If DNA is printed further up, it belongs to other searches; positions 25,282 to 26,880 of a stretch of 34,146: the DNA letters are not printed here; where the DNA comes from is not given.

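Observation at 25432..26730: Histidine-decarboxylase homologue predicted to be a Tat-exported lipoprotein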

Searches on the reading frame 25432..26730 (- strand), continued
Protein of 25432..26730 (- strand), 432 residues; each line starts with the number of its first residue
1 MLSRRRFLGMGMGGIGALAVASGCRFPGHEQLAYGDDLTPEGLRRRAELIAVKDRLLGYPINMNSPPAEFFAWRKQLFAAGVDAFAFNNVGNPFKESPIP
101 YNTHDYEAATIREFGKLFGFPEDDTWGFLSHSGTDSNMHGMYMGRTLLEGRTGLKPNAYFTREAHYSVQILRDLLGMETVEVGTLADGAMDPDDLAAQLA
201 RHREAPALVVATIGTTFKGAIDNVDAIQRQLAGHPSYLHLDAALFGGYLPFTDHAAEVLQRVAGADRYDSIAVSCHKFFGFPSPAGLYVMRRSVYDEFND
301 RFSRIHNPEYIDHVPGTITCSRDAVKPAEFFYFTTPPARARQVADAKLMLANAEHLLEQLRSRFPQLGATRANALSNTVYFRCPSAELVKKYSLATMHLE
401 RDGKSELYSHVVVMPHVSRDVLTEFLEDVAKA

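Call 37: search_solved_structures(query=A1, max_evalue=1e-10, show_alignments=5)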
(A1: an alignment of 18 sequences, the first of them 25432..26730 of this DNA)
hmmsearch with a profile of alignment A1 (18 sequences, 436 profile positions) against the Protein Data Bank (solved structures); distinct sequences matched with E-value up to 1e-10: 23.
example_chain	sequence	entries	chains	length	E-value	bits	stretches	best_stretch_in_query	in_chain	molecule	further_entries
8jg7_A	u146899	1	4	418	7.2e-60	206.3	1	48-433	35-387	Serine decarboxylase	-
8jik_A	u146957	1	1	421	1.8e-59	204.9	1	78-433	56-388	Serine decarboxylase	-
8jij_A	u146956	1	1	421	1.8e-59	204.9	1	78-433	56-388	Serine decarboxylase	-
7erv_A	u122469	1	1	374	1.2e-51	179.1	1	81-399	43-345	Histidine decarboxylase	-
7eru_A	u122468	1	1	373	2.4e-51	178.2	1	81-399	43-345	Histidine decarboxylase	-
7cig_A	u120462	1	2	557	7.8e-24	87.5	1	269-433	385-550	L-methionine decarboxylase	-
7cif_A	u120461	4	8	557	7.8e-24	87.5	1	269-433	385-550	L-methionine decarboxylase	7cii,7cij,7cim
6m4y_A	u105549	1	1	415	4.4e-18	68.5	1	101-432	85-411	L-tyrosine/L-aspartate decarboxylase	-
3f9t_A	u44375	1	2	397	8.9e-18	67.5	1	101-432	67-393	L-tyrosine decarboxylase MfnA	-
6jy1_A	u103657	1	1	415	1e-17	67.3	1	101-432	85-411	L-tyrosine/L-aspartate decarboxylase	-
6ldr_A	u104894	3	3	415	1.1e-16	63.9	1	101-432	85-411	L-tyrosine/L-aspartate decarboxylase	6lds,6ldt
6enz_A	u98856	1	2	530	2.1e-15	59.7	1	125-364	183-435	Acidic amino acid decarboxylase GADL1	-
8zpi_A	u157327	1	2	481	6.3e-15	58.2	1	103-257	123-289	Diaminobutyrate-2-oxoglutarate transaminase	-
2qma_A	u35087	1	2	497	7.8e-15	57.8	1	104-297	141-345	Diaminobutyrate-pyruvate transaminase and L-2,4-diaminobutyrate decarboxylase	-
2jis_A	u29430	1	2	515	8.7e-14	54.4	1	105-280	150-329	CYSTEINE SULFINIC ACID DECARBOXYLASE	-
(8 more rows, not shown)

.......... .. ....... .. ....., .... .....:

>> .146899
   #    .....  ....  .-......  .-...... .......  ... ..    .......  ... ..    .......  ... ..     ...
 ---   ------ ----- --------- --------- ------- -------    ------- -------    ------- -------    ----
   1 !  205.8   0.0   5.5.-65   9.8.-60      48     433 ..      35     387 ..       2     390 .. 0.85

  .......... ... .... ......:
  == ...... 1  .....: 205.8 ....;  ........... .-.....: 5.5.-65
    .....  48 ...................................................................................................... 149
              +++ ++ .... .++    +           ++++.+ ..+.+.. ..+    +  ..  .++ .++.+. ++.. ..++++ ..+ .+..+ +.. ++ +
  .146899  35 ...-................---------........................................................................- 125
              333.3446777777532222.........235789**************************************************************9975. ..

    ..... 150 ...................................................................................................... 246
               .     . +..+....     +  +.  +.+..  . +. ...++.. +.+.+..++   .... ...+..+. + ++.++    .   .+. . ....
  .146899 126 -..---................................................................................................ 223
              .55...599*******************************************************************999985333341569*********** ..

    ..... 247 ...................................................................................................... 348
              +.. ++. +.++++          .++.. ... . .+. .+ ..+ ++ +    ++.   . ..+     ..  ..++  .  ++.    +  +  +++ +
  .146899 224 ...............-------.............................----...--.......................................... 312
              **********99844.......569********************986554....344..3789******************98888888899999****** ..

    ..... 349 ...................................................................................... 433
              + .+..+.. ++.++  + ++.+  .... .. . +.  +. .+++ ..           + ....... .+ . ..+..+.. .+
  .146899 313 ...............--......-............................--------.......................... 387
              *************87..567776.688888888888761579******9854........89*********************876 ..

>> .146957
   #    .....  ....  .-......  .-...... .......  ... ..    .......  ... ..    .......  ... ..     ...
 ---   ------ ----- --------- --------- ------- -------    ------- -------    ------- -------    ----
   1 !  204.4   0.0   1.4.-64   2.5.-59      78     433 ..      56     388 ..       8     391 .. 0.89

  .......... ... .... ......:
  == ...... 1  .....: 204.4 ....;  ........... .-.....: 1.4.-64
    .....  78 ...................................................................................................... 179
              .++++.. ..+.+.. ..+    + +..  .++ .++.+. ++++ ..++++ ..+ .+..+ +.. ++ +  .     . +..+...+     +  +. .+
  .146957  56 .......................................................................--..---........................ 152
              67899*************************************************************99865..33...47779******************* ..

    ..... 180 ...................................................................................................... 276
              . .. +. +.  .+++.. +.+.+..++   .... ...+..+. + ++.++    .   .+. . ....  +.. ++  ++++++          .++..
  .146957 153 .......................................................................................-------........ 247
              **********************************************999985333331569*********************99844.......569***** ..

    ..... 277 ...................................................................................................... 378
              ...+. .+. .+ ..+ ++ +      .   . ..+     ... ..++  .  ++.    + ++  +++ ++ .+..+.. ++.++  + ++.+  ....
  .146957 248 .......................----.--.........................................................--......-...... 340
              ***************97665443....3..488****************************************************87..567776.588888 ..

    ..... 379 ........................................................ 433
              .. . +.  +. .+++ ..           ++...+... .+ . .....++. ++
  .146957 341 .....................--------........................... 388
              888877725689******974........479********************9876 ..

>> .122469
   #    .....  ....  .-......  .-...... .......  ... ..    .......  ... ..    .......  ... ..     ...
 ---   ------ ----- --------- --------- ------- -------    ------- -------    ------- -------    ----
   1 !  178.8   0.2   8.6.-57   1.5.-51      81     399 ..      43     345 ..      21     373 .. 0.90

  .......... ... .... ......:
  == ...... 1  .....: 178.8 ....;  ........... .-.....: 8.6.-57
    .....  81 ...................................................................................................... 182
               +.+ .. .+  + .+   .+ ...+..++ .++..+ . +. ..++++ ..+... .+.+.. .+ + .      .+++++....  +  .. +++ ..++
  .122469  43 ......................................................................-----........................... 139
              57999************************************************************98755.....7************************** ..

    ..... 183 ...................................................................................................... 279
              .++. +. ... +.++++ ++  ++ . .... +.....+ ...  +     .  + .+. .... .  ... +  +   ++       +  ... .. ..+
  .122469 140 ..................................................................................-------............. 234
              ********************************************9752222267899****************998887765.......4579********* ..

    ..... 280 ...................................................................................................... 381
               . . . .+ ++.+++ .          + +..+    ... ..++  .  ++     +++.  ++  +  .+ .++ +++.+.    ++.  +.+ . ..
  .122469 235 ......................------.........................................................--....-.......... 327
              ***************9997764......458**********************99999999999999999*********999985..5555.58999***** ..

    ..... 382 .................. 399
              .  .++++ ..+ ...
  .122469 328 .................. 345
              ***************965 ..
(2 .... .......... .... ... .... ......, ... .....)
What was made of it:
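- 26545..26559 (-): G58-Y-P-I61-N62 motif. Ile61 occupies the substrate-specifying position, which is Tyr111 in AtSerDC, Phe106 in CsAlaDC and Glu in bacterial HDC. Profile alignment to 8jg7 (call 37).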

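Call 44: find_encoding_contigs(protein=P0121, flank=8000, max_places=2)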
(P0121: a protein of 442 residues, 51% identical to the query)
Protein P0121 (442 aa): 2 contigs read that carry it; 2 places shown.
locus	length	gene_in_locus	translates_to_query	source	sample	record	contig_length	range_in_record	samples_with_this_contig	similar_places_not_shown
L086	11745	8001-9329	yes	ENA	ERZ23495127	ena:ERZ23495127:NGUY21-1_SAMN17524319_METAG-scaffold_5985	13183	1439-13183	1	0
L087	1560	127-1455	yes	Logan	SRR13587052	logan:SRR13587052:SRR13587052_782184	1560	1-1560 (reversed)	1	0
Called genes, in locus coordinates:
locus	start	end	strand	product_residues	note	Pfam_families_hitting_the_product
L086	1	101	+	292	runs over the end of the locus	PF00696:AA_kinase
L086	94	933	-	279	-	PF03976:PPK2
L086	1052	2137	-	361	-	PF09566:RE_SacI_N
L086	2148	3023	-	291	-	PF02086:MethyltransfD12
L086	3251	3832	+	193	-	PF07638:Sigma70_ECF, PF04542:Sigma70_r2, PF08281:Sigma70_r4_2, PF04545:Sigma70_r4 (weak)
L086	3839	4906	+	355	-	PF16220:DUF4880, PF04773:FecR, PF16344:FecR_C (faint)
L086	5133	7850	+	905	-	PF07715:Plug, PF00593:TonB_dep_Rec_b-barrel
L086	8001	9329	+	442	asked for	PF00282:Pyridoxal_deC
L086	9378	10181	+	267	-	PF01557:FAA_hydrolase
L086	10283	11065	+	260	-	PF03328:HpcH_HpaI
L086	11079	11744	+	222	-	?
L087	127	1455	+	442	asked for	PF00282:Pyridoxal_deC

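Call 45: find_encoding_contigs(protein=P0129, flank=8000, max_places=2)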
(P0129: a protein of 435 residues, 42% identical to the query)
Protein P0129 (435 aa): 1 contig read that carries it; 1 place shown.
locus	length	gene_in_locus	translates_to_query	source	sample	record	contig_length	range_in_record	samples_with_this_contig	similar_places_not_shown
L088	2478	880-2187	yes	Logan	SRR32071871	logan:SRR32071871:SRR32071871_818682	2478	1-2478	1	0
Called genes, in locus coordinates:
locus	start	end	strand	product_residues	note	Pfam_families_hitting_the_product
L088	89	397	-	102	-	-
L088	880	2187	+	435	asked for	PF00266:Aminotran_5 (weak), PF00282:Pyridoxal_deC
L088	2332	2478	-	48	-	?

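Call 47: search_protein_families(library=pfam, proteins=[L039:857-4255:+, L039:4401-5495:+, L039:7507-7944:+, L049:7337-8620:+, L049:8598-9212:+, L049:5424-5909:+, L037:7523-8215:+, L037:8269-10227:+, L037:4252-5220:+, L046:5013-5729:+], max_evalue=0.001)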
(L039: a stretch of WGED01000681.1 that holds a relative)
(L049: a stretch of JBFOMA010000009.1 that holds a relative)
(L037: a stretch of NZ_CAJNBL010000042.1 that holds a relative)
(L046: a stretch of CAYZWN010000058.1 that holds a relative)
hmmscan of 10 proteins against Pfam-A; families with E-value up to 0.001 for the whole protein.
L039:857-4255:+ (1132 aa): 7 families
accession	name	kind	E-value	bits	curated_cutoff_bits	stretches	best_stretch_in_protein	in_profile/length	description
PF07494.17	Reg_prop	-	8.1e-44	142.4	20.4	1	481-503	2-24/24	Two component regulator propeller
PF02518.31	HATPase_c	-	4.8e-28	98.3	26.4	1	1024-1131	2-108/111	Histidine kinase-, DNA gyrase B-, and HSP90-like ATPase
PF07495.19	Y_Y_Y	-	8.6e-12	45.2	26.6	1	750-812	1-64/65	Y_Y_Y domain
PF00512.31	HisKA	-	6.5e-07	29.8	26.9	1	916-977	2-63/66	His Kinase A (phospho-acceptor) domain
PF23748.1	Beta-prop_LRRK2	-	8.9e-05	22.1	26.9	0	528-551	271-294/359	LRRK2 beta propeller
PF14501.12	HATPase_c_5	-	0.00021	21.6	22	1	1028-1121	6-93/102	GHKL domain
PF08450.18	SGL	-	0.00021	21.4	26.3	0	486-550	42-105/246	SMP-30/Gluconolactonase/LRE-like region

L039:4401-5495:+ (364 aa): 1 family
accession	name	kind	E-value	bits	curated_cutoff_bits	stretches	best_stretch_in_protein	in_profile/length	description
PF14397.11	ATPgrasp_ST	-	3.6e-36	125.2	31.4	1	83-341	11-263/278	Sugar-transfer associated ATP-grasp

L039:7507-7944:+ (145 aa): 1 family
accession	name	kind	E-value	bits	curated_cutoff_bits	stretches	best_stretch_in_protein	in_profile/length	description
PF19643.4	DUF6146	-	5.2e-13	49.4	27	1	11-133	2-123/133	Family of unknown function (DUF6146)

L049:7337-8620:+ (427 aa): 2 families
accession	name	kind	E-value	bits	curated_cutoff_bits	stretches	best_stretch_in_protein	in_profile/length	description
PF00266.25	Aminotran_5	-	4.4e-29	102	21.5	1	35-356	1-316/371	Aminotransferase class-V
PF22580.2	KYNU_C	-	3.9e-23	81.7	27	1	313-405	1-88/90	Kynureninase C-terminal domain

L049:8598-9212:+ (204 aa): 2 families
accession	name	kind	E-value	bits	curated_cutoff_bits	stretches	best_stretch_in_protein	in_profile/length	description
PF13472.12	Lipase_GDSL_2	-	3.2e-25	90.1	32.9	1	16-193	2-177/178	GDSL-like Lipase/Acylhydrolase family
PF00657.28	Lipase_GDSL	-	5.5e-11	43.4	23.6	1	14-197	2-206/208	GDSL-like Lipase/Acylhydrolase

L049:5424-5909:+ (161 aa): 2 families
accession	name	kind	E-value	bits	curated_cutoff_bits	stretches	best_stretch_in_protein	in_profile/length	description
PF06094.17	GGACT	-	2.5e-12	47.9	22.8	1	3-108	1-104/120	Gamma-glutamyl cyclotransferase, AIG2-like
PF13772.11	AIG2_2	-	9.7e-11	42.4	27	1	61-140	2-83/83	AIG2-like family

L037:7523-8215:+ (230 aa): 6 families
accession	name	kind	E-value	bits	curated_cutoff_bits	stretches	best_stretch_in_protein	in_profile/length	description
PF00106.31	adh_short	-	2.1e-32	112.6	26.6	1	7-191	4-188/195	short chain dehydrogenase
PF13561.12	adh_short_C2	-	1.1e-25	91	27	1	10-200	1-195/236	Enoyl-(Acyl carrier protein) reductase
PF08659.16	KR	-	1.9e-07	31.6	22.6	1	7-142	4-142/180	KR domain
PF04321.23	RmlD_sub_bind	-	7.4e-06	25.7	27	1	5-118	2-88/287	RmlD substrate binding domain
PF13460.12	NAD_binding_10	-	0.00012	22.4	27.2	1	10-70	1-58/184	NAD(P)H-binding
PF01370.27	Epimerase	-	0.00086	19.2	20.9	0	7-122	2-105/240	NAD dependent epimerase/dehydratase family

L037:8269-10227:+ (652 aa): 2 families
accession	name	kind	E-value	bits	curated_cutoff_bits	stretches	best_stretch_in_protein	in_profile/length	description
PF02705.21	K_trans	-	7.6e-184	611.8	24.8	1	43-495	2-453/454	K+ potassium transporter integral membrane domain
PF22776.1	K_trans_C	-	1.6e-48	164.8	24.8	1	505-652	2-151/151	K+ potassium transporter C-terminal domain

L037:4252-5220:+ (322 aa): 2 families
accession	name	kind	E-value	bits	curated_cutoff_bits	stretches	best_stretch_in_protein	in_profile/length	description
PF00565.23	SNase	-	3.1e-23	82.7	21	1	87-187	1-106/107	Staphylococcal nuclease homologue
PF05901.16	Excalibur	-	3.5e-16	59.7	22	1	286-321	1-36/36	Excalibur calcium-binding domain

L046:5013-5729:+ (238 aa): 0 families

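Call 48: search_protein_families(library=pfam, proteins=[L071:3971-5854:+, L071:7334-7696:-, L071:7703-9208:-, L021:7440-9488:+, L021:9540-10508:+, L021:5354-5845:+, L048:3689-5845:+, L057:1045-3591:+, L057:5579-9883:+, L014:4217-5518:+], max_evalue=0.001)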
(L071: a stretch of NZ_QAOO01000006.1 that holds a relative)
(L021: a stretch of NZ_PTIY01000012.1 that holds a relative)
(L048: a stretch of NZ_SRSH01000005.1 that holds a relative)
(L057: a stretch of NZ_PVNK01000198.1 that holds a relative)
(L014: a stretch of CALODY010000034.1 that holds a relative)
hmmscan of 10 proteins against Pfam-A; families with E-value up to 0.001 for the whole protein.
L071:3971-5854:+ (627 aa): 4 families
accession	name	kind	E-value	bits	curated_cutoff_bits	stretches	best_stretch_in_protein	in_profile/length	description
PF03600.22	CitMHS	-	1.3e-84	284.6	31.9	2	19-574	3-336/336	Citrate transporter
PF00939.25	Na_sulph_symp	-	7.2e-20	71.9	27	2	480-626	318-467/472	Sodium:sulfate symporter transmembrane region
PF02080.26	TrkA_C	-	1.3e-18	67.1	27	2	347-415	1-68/71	TrkA-C domain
PF07158.17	MatC_N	-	0.00017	22.1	23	0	30-133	30-134/149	Dicarboxylate carrier protein MatC N-terminus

L071:7334-7696:- (120 aa): 2 families
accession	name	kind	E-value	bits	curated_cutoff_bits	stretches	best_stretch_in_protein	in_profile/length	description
PF00893.25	Multi_Drug_Res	-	2.7e-34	118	23.7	1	13-104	2-93/93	Small Multidrug Resistance protein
PF00892.27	EamA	-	6.5e-05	23.7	28.2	1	15-112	43-134/135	EamA-like transporter family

L071:7703-9208:- (501 aa): 5 families
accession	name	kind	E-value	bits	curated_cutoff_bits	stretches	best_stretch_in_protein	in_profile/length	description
PF01593.30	Amino_oxidase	-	3e-34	119.5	19.8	1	17-494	1-436/443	Flavin containing amine oxidoreductase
PF13450.12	NAD_binding_8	-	2.7e-12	47.2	21.9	1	12-79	1-66/68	NAD(P)-binding Rossmann-like domain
PF01266.30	DAO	-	7.8e-07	29.4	27.9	1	9-46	1-35/353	FAD dependent oxidoreductase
PF13454.12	NAD_binding_9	-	0.00014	22.3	21.8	1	11-48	1-39/155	FAD-NAD(P)-binding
PF01946.23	Thi4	-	0.00027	20.7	26.2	1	2-48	12-56/235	Thi4 family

L021:7440-9488:+ (682 aa): 1 family
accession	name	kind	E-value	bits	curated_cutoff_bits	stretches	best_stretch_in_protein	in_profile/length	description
PF03030.21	H_PPase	-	4e-252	839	29.7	1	24-678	1-645/645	Inorganic H+ pyrophosphatase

L021:9540-10508:+ (322 aa): 1 family
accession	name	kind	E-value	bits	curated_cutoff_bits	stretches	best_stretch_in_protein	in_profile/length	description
PF01278.26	Omptin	-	7.9e-09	35.4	22.6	1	99-322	70-283/283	Omptin family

L021:5354-5845:+ (163 aa): 1 family
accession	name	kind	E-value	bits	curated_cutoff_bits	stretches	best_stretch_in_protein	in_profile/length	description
PF04020.18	Phage_holin_4_2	-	4e-30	105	28.8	1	56-159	2-105/105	Mycobacterial 4 TMS phage holin, superfamily IV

L048:3689-5845:+ (718 aa): 0 families

L057:1045-3591:+ (848 aa): 0 families

L057:5579-9883:+ (1434 aa): 1 family
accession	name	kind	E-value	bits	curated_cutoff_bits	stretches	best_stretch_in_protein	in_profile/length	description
PF03417.21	AAT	-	4.4e-12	46.6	23.2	1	1198-1382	5-186/225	Acyl-coenzyme A:6-aminopenicillanic acid acyl-transferase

L014:4217-5518:+ (433 aa): 7 families
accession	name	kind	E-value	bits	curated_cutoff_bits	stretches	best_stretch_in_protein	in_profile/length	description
PF00483.29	NTP_transferase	-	2e-62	211.4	21.2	1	8-276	2-243/245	Nucleotidyl transferase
PF25247.1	LbH_GLGC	-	8.2e-40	136.3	27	1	296-426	1-133/135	GLGC left-handed parallel beta-helix domain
PF24894.1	Hexapep_GlmU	-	1.7e-09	38.2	23.3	1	303-347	27-71/104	GlmU-like, C-terminal hexapeptide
PF25084.1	LbH_EIF2B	-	2.7e-09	37.4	54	1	309-348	20-59/105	EIF2B subunit epsilon LbH domain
PF00132.30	Hexapep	-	5.7e-07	29.4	27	1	312-343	3-35/36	Bacterial transferase hexapeptide (six repeats)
PF07959.18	Fucose_pyrophosphorylase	-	8.7e-07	28.7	34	0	303-393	282-359/418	Fucose pyrophosphorylase domain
PF12804.13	NTP_transf_3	-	3.7e-05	24.4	27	1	8-153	1-122/160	MobA-like NTP transferase domain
